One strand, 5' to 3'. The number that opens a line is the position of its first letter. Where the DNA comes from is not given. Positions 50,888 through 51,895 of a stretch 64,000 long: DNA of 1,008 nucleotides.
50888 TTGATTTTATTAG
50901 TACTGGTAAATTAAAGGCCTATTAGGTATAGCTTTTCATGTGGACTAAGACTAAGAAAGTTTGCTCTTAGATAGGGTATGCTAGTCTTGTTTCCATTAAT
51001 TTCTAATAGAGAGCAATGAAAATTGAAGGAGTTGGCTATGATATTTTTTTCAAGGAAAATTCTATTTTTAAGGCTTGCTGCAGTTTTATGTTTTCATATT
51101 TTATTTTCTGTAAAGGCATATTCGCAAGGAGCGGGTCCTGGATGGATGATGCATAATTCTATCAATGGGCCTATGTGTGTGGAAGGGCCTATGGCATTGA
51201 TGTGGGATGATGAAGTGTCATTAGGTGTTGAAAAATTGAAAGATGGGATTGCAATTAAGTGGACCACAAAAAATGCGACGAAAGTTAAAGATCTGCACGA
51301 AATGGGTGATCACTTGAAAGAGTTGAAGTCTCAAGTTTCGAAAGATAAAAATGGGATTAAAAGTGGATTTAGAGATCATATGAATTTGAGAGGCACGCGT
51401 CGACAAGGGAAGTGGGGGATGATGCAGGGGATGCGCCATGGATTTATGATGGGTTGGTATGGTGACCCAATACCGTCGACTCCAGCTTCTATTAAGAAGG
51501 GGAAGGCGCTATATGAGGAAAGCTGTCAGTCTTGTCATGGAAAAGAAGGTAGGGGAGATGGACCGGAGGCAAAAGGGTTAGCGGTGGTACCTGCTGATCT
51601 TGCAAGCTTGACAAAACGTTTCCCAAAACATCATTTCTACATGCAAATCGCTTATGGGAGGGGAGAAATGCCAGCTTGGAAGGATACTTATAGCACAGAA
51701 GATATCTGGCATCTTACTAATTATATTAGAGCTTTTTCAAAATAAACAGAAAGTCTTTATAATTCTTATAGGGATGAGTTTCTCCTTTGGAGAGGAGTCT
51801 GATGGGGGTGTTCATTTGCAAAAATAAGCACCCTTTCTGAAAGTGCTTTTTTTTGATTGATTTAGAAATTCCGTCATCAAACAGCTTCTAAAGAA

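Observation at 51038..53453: Met-rich cytochrome c next to an outer-membrane barrel carrying two CXXCH motifs: a possible compact porin-cytochrome module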

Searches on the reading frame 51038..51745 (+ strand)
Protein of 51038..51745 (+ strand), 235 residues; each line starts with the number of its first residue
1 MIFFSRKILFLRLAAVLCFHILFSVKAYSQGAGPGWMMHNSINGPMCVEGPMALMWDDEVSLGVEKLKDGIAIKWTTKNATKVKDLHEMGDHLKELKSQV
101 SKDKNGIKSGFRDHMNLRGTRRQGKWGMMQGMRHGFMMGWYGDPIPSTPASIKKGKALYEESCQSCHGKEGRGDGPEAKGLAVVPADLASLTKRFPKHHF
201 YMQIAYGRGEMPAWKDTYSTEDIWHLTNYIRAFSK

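Call 4: search_protein_families(library=ncbifam, proteins=[window:51038-51745:+], max_evalue=1)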
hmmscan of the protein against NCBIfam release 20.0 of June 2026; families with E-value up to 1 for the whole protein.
window:51038-51745:+ (235 aa): 13 families
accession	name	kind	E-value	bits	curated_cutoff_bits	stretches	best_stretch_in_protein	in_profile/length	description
NF011054.0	PRK14486.1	equivalog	4e-11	43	447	1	143-232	206-289/294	putative bifunctional cbb3-type cytochrome c oxidase subunit II/cytochrome c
TIGR00782.1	ccoP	equivalog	1.5e-09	37.6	179.95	1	147-233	198-281/285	cytochrome-c oxidase, cbb3-type subunit III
NF050122.1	bc1_QcrC_actin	exception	3e-07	30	200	1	148-232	37-116/253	cytochrome bc1 complex diheme cytochrome c subunit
NF045930.1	Cytc6PetJCyano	equivalog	9.4e-07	28.8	135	1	147-230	23-102/110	cytochrome c6 PetJ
TIGR04494.1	c550_PedF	equivalog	2.5e-05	24.2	122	1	150-232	49-129/133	cytochrome c-550 PedF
NF033864.1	cytochrome579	equivalog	3.4e-05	23.7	280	1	143-188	40-87/179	cytochrome 579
NF045773.1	cytochro_C550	exception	0.00027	20.8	125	1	153-230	50-116/118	cytochrome c550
NF045774.1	cytochro_C551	exception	0.00065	19.6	118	1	151-213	38-91/110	cytochrome c551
NF040606.1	CytoC_perox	subfamily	0.0044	16.3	150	1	150-174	296-320/524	di-heme-cytochrome C peroxidase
TIGR03872.1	cytochrome_MoxG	equivalog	0.0065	16.6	147.8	1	148-173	40-65/133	cytochrome c(L), periplasmic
NF052248.1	SorU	equivalog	0.036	14.3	100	1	202-230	44-72/72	SorU family sulfite dehydrogenase c-type cytochrome subunit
TIGR03045.1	PS_II_C550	equivalog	0.044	13.4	177.75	1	142-168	41-67/159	photosystem II cytochrome c-550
TIGR03046.1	PS_II_psbV2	equivalog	0.14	11.8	148.35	1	148-167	53-72/157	photosystem II cytochrome PsbV2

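Call 5: search_protein_families(library=pfam, proteins=[window:51038-51745:+], max_evalue=1)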
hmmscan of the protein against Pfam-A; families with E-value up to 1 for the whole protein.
window:51038-51745:+ (235 aa): 3 families
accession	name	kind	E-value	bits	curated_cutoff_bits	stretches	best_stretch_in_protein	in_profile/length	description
PF13442.11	Cytochrome_CBB3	-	7.8e-15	55.4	27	1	151-230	2-68/68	Cytochrome C oxidase, cbb3-type, subunit III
PF00034.26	Cytochrom_C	-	1.9e-09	39.2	21.3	1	152-231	1-87/90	Cytochrome c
PF14495.11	Cytochrom_C550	-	0.03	14.5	27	1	143-168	17-42/136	Cytochrome c-550 domain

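Call 35: find_homologous_proteins(query=window:51038-51745:+, max_evalue=0.001)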
Query window:51038-51745:+ (235 aa): 39 proteins with E <= 0.001 among 439 candidates.
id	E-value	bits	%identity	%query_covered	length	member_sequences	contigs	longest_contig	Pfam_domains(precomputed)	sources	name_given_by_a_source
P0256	6.4e-162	555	100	100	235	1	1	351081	PF13442.12,PF00034.27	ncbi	ncbi:MAG: cytochrome c [Bdellovibrionota bacterium]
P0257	2.7e-18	84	42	41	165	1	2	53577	PF13442.12,PF00034.27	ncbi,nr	ncbi:MAG: cytochrome c [SAR324 cluster bacterium]|nr:cytochrome c [SAR324 cluster bacterium] MBF0352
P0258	1.3e-17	82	42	41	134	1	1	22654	PF13442.12,PF00034.27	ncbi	ncbi:cytochrome c [Deltaproteobacteria bacterium TL4]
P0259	2.9e-17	81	47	39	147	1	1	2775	PF13442.12,PF00034.27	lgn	-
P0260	3.9e-17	81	35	37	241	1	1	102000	PF13442.12,PF00034.27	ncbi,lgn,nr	ncbi:MAG TPA: c-type cytochrome [Alphaproteobacteria bacterium]|nr:c-type cytochrome [Alphaproteobac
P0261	3.6e-16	78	40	38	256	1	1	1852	PF13442.12,PF00034.27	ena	-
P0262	1.1e-14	73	40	39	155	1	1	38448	PF13442.12,PF00034.27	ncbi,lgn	-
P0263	5.2e-13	67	41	37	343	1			PF13442.12,PF00034.27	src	-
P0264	1.1e-12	66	39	38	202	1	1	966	PF13442.12,PF00034.27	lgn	-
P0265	5.0e-12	64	33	37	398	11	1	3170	PF13473.13,PF13442.12,PF00034.27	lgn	-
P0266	1.5e-11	62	31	34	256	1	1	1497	PF13442.12,PF00034.27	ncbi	-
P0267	3.0e-11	61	38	39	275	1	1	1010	PF13442.12,PF00034.27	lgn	-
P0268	2.6e-10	58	29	37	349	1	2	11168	PF14495.12,PF02167.21,PF13442.12,PF00034.27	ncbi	-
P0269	1.4e-9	56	31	37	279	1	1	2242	PF13442.12,PF00034.27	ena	-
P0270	2.6e-9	55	34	39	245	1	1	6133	PF13442.12,PF00034.27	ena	-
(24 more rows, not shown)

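Call 64: find_encoding_contigs(protein=P0257, flank=5000, max_places=1)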
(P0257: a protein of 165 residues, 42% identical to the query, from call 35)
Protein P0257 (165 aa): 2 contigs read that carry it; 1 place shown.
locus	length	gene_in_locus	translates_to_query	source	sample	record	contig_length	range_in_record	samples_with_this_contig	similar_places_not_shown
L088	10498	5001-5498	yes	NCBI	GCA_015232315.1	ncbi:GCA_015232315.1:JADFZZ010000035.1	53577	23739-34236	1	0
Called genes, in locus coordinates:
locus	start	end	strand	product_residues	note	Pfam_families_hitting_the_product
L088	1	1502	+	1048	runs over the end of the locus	PF00873:ACR_tran, PF03176:MMPL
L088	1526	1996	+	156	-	-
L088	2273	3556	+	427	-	PF02321:OEP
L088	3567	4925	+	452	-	-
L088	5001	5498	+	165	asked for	PF00034:Cytochrom_C, PF13442:Cytochrome_CBB3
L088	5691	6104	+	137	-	PF00583:Acetyltransf_1, PF13673:Acetyltransf_10, PF13508:Acetyltransf_7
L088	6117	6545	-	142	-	PF00072:Response_reg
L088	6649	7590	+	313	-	PF00174:Oxidored_molyb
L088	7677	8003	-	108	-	PF09685:MamF_MmsF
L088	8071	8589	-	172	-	-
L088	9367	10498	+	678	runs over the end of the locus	-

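Call 65: find_encoding_contigs(protein=P0258, flank=5000, max_places=1)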
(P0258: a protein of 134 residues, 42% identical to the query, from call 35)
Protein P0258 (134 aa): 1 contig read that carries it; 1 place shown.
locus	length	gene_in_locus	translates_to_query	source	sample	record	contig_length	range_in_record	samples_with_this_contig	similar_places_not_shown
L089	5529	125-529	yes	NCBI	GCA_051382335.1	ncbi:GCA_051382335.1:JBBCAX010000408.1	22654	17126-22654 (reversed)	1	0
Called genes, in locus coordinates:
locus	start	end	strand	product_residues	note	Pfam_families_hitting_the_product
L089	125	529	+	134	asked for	PF00034:Cytochrom_C, PF13442:Cytochrome_CBB3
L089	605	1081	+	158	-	PF11220:DUF3015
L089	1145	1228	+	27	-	PF04214:DUF411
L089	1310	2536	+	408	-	PF02321:OEP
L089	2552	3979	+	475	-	PF02321:OEP (weak)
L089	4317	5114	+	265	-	PF00497:SBP_bac_3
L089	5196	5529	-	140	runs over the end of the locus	PF01219:DAGK_prokar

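Call 66: search_protein_families(library=ncbifam, proteins=[L088:3-1502:+, L088:1526-1996:+, L088:2273-3556:+, L088:3567-4925:+, L089:605-1081:+, L089:1310-2536:+, L089:2552-3979:+], max_evalue=0.00001)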
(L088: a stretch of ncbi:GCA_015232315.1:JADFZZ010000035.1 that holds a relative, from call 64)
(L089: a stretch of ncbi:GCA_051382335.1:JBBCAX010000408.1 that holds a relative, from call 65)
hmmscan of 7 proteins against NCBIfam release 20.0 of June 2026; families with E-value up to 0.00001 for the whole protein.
L088:3-1502:+ (499 aa): 11 families
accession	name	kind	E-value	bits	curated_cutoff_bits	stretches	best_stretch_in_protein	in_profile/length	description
TIGR00914.1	2A0601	subfamily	1.5e-137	460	701.45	1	1-492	557-1044/1051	CusA/CzcA family heavy metal efflux RND transporter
NF033617.1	RND_permease_2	subfamily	6.3e-50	170.1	1250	1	4-483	546-1007/1009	multidrug efflux RND transporter permease subunit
NF000282.2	RND_permease_1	subfamily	4.9e-38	130.7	1250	1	3-482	559-1026/1029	multidrug efflux RND transporter permease subunit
TIGR00915.1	2A0602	subfamily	5.3e-35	120.6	940.35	1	3-486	560-1031/1050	efflux RND transporter permease subunit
NF007798.0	PRK10503.1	equivalog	4.3e-29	100.8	1584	1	24-485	579-1024/1040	MdtB/MuxB family multidrug efflux RND transporter permease subunit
NF007905.0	PRK10614.1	equivalog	2.4e-25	88.4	1774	1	5-484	550-1009/1025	multidrug efflux RND transporter permease subunit MdtC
NF007842.1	PRK10555.1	equivalog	3.4e-21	74.8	1854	1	171-491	727-1034/1036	multidrug efflux RND transporter permease AcrD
NF007131.0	PRK09577.1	equivalog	2.9e-20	71.6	1768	1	153-482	706-1021/1045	multidrug efflux RND transporter permease subunit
NF011706.2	PRK15127.1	equivalog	7.1e-20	70.5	2150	1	164-491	724-1037/1049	multidrug efflux RND transporter permease subunit AcrB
NF007133.0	PRK09579.1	equivalog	5.8e-18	63.9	1763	1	171-492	703-1011/1017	multidrug efflux RND transporter permease subunit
NF000037.1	RND_perm_OqxB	exception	1.4e-16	59.6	2200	1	168-481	730-1032/1050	multidrug efflux RND transporter permease subunit OqxB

L088:1526-1996:+ (156 aa): 0 families

L088:2273-3556:+ (427 aa): 3 families
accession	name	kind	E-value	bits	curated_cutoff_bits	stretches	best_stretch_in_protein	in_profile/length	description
TIGR01845.1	outer_NodT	subfamily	9.7e-18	64.2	210.05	1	33-418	58-454/460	efflux transporter outer membrane subunit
TIGR01844.1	type_I_sec_TolC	subfamily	7.9e-15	54.8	225.15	1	32-423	3-399/414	TolC family outer membrane protein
NF045679.1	DiMtlExpIhpA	equivalog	2.9e-09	36.1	650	1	28-425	27-416/424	divalent metal ion exporter subunit IhpA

L088:3567-4925:+ (452 aa): 2 families
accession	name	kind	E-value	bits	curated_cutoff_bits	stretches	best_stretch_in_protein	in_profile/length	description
TIGR01844.1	type_I_sec_TolC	subfamily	5.5e-07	28.9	225.15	1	149-427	96-378/414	TolC family outer membrane protein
NF045679.1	DiMtlExpIhpA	equivalog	3.6e-06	25.9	650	0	315-424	281-390/424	divalent metal ion exporter subunit IhpA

L089:605-1081:+ (158 aa): 0 families

L089:1310-2536:+ (408 aa): 3 families
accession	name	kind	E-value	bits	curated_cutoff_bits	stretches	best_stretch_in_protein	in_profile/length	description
TIGR01845.1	outer_NodT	subfamily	1.4e-10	40.6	210.05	1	87-406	131-460/460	efflux transporter outer membrane subunit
NF045679.1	DiMtlExpIhpA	equivalog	1.8e-09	36.8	650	1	19-405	15-413/424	divalent metal ion exporter subunit IhpA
TIGR01844.1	type_I_sec_TolC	subfamily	1.1e-06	27.9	225.15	0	84-402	73-395/414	TolC family outer membrane protein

L089:2552-3979:+ (475 aa): 2 families
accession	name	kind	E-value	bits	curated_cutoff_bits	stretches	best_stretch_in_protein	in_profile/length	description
TIGR01844.1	type_I_sec_TolC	subfamily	1.7e-07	30.6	225.15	1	161-258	103-200/414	TolC family outer membrane protein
NF045679.1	DiMtlExpIhpA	equivalog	1.2e-06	27.4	650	1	182-433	144-392/424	divalent metal ion exporter subunit IhpA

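Call 77: predict_structure(alignment_id=A4)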
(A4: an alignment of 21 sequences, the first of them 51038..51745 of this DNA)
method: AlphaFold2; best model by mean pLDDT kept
length: 235 residues; sequences in the alignment: 21
mean_pLDDT: 68.5   pTM: 0.47
mean pLDDT of the five models: 68.5, 67.9, 67.4, 67.0, 66.1
residues with pLDDT >= 90: 88; 70-90: 26; 50-70: 49; < 50: 72
segments of 3 or more residues with pLDDT < 50: 1-4, 26-57, 106-137
pLDDT, mean of each block of 10 residues (from residue 1): 54 72 49 38 36 40 70 70 58 59 46 34 38 47 87 98 97 96 95 93 94 96 98 88
secondary structure, 60 per line:
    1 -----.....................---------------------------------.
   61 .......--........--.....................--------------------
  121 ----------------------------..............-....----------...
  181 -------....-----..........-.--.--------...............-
elements in order: H6-26 E60-67 E70-77 H80-100 H149-162 H164-167 H188-191 H197-206 H220-234
